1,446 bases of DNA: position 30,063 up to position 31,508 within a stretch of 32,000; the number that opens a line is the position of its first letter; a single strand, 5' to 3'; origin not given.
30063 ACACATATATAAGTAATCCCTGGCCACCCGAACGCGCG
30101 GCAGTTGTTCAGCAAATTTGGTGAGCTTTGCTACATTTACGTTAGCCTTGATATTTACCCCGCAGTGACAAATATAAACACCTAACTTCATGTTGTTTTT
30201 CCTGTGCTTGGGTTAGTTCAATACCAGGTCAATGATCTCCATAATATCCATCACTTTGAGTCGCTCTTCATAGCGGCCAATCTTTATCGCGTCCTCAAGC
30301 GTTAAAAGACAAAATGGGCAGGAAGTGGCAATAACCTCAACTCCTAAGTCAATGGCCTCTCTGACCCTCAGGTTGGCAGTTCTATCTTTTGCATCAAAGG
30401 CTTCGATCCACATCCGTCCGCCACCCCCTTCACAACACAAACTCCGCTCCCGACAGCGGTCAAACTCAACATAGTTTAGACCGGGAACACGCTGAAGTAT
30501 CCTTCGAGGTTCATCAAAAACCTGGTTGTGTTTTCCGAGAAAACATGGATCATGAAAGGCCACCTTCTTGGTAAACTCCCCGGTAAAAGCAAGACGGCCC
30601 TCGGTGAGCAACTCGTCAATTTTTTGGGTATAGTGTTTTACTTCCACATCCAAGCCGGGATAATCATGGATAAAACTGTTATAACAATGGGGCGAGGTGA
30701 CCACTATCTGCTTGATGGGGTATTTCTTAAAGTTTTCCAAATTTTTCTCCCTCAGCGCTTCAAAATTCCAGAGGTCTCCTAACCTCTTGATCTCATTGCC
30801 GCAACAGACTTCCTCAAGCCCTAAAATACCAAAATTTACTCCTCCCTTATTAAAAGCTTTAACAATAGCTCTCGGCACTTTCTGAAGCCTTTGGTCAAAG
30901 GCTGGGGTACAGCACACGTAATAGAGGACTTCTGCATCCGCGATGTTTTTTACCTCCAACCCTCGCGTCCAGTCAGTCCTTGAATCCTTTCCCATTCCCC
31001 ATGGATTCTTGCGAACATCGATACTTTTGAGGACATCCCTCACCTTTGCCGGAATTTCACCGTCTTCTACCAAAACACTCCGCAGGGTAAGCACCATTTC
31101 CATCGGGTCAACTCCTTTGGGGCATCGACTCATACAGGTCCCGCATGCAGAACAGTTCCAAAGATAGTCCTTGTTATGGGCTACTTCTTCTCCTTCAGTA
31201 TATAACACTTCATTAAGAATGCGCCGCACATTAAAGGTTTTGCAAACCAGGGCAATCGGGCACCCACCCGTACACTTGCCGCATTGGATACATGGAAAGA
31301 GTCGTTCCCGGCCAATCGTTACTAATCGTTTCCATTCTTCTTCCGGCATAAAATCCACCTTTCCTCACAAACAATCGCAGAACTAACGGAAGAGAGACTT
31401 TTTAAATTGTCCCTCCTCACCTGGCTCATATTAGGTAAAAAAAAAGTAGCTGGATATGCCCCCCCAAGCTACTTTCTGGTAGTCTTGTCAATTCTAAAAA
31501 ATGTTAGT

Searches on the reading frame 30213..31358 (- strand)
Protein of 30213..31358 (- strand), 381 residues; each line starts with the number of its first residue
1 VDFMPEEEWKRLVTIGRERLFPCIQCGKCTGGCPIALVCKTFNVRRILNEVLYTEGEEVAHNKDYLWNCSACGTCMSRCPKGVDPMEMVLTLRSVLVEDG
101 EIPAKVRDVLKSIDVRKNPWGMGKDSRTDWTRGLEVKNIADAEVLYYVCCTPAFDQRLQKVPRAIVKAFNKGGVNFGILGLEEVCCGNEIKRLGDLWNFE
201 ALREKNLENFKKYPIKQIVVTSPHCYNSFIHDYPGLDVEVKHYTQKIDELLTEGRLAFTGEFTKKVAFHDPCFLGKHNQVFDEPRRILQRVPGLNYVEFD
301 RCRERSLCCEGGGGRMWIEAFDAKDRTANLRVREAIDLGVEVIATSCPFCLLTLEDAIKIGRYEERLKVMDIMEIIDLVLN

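Call 20: search_protein_families(library=pfam, proteins=[window:30213-31358:-], max_evalue=0.00001)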
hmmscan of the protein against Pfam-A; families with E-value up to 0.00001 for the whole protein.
window:30213-31358:- (381 aa): 5 families
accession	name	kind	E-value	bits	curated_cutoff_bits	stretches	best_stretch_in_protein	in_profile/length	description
PF02754.22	CCG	-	1.1e-26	93.2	20.6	2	266-354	1-84/85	Cysteine-rich domain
PF13183.11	Fer4_8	-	3.5e-10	40.7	27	1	22-83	4-68/68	4Fe-4S dicluster domain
PF13534.11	Fer4_17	-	6.9e-08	33.4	22.2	1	23-84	2-61/61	4Fe-4S dicluster domain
PF13187.11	Fer4_9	-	9.6e-08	32.4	27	1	23-82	2-50/52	4Fe-4S dicluster domain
PF13237.11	Fer4_10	-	3.1e-07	30.7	25.5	1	22-80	8-53/53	4Fe-4S dicluster domain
